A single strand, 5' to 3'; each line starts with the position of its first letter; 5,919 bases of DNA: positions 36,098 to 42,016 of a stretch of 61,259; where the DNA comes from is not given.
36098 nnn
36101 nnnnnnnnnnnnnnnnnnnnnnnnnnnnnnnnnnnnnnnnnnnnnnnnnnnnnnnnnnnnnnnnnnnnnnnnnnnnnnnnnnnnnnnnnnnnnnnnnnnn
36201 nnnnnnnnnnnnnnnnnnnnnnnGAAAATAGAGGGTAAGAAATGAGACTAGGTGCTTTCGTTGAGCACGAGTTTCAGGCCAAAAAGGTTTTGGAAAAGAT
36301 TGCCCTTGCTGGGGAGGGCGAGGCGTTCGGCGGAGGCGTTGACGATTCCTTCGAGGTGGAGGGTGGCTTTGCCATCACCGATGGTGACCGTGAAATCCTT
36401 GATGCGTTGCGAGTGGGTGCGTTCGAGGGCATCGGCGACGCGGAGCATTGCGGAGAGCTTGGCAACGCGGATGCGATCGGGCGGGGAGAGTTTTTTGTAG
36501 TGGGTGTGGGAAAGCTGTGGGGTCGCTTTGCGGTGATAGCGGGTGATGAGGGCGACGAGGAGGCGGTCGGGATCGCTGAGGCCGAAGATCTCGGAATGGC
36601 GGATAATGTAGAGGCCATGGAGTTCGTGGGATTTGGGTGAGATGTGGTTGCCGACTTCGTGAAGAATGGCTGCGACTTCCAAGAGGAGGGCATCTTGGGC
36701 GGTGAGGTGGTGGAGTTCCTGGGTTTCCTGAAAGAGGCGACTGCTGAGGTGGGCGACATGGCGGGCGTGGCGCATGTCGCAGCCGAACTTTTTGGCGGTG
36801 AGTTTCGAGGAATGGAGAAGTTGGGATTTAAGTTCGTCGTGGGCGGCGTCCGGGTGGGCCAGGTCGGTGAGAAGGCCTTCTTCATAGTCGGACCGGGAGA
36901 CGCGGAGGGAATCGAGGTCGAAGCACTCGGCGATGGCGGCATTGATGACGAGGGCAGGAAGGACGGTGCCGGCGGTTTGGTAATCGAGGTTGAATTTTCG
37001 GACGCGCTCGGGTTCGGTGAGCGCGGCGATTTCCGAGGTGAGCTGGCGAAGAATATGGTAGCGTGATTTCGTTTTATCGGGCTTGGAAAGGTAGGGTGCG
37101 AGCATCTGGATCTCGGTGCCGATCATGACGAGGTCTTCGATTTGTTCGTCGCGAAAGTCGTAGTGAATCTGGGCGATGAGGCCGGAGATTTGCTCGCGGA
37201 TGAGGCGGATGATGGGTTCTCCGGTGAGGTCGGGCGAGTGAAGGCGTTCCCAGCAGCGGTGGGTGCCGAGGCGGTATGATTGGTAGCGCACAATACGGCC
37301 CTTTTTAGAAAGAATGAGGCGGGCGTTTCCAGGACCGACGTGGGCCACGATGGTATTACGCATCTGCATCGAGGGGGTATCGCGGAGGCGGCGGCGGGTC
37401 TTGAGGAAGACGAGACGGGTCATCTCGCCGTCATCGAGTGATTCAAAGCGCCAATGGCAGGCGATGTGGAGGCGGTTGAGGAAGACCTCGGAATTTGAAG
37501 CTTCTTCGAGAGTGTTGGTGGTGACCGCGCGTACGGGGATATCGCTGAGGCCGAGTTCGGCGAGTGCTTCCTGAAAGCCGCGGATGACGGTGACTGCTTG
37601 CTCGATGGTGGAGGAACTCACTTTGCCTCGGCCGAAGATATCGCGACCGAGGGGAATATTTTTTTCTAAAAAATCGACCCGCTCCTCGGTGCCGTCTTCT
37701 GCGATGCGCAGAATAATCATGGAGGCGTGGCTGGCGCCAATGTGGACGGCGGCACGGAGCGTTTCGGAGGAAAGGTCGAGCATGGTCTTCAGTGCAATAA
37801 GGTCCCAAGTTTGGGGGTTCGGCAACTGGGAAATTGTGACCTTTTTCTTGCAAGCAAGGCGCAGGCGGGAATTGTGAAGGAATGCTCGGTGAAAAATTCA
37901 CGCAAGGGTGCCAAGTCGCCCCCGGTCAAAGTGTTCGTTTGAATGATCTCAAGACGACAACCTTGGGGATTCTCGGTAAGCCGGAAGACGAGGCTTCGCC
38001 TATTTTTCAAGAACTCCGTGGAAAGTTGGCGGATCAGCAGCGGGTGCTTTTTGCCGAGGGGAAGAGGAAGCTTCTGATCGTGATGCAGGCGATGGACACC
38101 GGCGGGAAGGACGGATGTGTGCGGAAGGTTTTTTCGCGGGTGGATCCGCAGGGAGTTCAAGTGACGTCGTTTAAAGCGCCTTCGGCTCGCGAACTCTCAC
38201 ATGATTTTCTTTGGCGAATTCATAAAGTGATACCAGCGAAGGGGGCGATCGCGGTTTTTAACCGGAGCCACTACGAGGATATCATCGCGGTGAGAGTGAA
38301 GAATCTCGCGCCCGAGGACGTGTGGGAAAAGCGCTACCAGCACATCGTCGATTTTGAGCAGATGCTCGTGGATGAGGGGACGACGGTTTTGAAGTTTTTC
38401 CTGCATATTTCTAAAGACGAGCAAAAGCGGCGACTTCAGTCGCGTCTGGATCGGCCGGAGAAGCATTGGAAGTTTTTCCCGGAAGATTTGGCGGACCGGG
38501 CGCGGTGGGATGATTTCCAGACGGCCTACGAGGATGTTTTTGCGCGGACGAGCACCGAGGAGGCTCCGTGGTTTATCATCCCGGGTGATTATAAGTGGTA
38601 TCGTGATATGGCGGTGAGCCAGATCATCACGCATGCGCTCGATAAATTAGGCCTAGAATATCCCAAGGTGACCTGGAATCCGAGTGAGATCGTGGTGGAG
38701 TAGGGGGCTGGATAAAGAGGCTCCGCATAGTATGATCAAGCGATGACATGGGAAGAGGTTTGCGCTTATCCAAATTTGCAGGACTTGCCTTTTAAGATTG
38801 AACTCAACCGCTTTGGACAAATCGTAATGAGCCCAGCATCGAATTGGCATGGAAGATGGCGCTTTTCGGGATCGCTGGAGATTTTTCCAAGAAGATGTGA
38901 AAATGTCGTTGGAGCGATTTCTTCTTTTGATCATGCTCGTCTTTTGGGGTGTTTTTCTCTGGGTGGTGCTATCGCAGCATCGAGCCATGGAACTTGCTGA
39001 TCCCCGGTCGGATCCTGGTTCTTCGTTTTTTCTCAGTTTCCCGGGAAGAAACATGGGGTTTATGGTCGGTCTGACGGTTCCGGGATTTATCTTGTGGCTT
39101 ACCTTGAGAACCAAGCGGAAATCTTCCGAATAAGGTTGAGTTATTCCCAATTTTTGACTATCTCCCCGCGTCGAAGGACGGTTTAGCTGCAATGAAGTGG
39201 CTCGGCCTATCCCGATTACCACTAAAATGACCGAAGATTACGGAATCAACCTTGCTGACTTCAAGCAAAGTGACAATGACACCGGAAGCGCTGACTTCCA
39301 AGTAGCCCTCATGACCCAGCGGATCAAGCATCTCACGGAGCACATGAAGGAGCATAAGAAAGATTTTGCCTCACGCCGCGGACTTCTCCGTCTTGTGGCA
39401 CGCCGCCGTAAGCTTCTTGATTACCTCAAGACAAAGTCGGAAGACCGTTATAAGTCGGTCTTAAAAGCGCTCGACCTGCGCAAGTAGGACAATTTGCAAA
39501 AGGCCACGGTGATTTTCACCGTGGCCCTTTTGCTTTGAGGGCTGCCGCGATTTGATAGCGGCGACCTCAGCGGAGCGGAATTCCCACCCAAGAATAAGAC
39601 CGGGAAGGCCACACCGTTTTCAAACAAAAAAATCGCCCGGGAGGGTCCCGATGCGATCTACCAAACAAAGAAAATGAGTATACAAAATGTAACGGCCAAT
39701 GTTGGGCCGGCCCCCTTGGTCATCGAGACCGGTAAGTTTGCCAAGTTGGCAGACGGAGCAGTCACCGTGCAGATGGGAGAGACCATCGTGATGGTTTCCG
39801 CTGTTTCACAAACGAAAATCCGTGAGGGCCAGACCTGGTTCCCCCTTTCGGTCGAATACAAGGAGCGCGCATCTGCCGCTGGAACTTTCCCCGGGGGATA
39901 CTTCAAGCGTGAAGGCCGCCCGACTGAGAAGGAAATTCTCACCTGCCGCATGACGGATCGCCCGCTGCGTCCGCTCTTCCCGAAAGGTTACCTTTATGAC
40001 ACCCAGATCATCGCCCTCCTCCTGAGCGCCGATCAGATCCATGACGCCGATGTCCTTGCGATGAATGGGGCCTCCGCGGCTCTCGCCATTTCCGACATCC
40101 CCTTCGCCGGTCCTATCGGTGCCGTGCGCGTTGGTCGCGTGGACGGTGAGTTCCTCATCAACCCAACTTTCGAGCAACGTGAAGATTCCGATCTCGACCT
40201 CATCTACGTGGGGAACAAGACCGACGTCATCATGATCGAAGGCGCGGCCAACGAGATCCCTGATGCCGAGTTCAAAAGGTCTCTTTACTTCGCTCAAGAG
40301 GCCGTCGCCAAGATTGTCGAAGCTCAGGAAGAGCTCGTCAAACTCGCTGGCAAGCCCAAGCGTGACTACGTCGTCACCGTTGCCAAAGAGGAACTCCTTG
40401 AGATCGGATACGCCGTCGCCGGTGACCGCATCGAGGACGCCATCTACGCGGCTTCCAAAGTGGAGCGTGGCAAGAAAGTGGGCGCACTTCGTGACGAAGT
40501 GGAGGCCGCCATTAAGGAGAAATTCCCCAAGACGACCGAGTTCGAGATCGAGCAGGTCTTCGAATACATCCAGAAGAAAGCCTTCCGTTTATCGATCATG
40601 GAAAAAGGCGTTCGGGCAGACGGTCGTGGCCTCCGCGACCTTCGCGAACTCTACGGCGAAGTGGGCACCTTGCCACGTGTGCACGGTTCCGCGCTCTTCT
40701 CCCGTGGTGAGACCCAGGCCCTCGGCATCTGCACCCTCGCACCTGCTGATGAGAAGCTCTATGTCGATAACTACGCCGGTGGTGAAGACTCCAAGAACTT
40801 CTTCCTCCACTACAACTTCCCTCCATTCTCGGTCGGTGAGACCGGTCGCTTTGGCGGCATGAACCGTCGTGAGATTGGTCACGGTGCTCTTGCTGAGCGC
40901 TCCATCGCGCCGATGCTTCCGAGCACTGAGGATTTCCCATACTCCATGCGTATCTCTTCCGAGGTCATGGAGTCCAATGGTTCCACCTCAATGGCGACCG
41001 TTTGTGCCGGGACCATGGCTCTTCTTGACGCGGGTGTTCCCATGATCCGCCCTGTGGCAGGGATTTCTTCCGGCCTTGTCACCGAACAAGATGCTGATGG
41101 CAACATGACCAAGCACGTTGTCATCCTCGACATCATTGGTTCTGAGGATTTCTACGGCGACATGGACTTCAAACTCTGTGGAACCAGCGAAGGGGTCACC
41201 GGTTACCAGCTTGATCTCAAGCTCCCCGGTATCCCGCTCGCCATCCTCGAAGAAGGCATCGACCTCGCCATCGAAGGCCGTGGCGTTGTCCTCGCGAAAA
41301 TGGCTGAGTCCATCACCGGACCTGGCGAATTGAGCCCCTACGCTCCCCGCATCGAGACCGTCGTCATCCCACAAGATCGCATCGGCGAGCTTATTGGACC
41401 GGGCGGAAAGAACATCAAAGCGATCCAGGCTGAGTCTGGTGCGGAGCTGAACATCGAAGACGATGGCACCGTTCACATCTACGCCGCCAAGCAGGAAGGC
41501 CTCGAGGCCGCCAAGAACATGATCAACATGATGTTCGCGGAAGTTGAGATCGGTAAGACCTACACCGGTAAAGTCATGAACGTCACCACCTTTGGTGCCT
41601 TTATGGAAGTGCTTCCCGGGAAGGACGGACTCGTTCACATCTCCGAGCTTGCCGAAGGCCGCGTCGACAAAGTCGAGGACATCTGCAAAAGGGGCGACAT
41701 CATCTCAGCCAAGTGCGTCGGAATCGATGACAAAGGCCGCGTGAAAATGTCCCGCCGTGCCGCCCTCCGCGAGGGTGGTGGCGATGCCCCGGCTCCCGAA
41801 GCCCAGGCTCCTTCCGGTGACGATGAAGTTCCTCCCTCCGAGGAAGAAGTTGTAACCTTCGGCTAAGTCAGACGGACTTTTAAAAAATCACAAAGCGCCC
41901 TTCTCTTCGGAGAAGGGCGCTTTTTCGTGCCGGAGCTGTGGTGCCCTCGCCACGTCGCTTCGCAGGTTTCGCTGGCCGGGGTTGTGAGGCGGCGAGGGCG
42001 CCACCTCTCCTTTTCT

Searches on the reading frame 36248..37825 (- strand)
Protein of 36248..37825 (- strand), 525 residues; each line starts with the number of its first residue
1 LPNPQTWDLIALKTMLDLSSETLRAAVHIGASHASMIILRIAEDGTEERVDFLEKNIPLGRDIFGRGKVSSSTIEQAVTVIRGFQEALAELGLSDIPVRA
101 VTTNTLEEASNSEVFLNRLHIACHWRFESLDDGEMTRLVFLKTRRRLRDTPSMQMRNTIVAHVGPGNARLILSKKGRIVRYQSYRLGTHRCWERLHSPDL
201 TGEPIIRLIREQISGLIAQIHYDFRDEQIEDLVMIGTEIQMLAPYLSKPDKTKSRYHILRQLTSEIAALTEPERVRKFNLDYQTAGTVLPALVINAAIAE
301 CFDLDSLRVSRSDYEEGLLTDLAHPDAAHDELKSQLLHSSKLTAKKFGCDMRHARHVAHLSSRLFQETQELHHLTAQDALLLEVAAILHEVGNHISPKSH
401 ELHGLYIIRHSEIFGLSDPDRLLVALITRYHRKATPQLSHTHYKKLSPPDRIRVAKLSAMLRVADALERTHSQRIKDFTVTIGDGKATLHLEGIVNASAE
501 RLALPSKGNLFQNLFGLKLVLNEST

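Call 18: search_protein_families(library=pfam, proteins=[window:36248-37825:-], max_evalue=0.001)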
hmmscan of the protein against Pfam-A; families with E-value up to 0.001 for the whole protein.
window:36248-37825:- (525 aa): 4 families
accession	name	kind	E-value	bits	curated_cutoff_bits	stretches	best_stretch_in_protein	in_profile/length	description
PF21447.3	Ppx-GppA_III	-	2.4e-26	93.1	27.3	1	343-492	9-157/177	Ppx/GppA phosphatase, domain III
PF02541.22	Ppx-GppA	-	2e-15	57.5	27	1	66-323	29-282/285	Ppx/GppA phosphatase family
PF24391.1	HD-CE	-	1.1e-07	32.3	27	1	350-467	8-185/263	HD-CE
PF01966.28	HD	-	0.00024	21.8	22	1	352-469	3-115/116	HD domain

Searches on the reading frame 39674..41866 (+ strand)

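Call 18: search_protein_families(library=pfam, proteins=[window:39674-41866:+], max_evalue=0.001)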
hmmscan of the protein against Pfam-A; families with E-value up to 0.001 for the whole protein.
window:39674-41866:+ (730 aa): 6 families
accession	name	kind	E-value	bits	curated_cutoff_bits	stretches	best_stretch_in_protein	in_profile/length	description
PF01138.27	RNase_PH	-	4.7e-50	169.8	25.5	2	14-143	4-130/130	3' exoribonuclease family, domain 1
PF03725.20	RNase_PH_C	-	1.4e-15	57.4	20.8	1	146-209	1-66/67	3' exoribonuclease family, domain 2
PF00013.35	KH_1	-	1e-13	51.2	21.5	1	561-618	2-65/66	KH domain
PF03726.19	PNPase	-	7.4e-12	46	24.6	1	247-318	8-80/81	Polyribonucleotide nucleotidyltransferase, RNA binding domain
PF00575.29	S1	-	3.8e-11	43.6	22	1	624-695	2-74/74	S1 RNA binding domain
PF22675.2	KH-I_KHDC4-BBP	-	4.7e-06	26.8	30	1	570-608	8-46/76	KHDC4/BBP-like, KH-domain type I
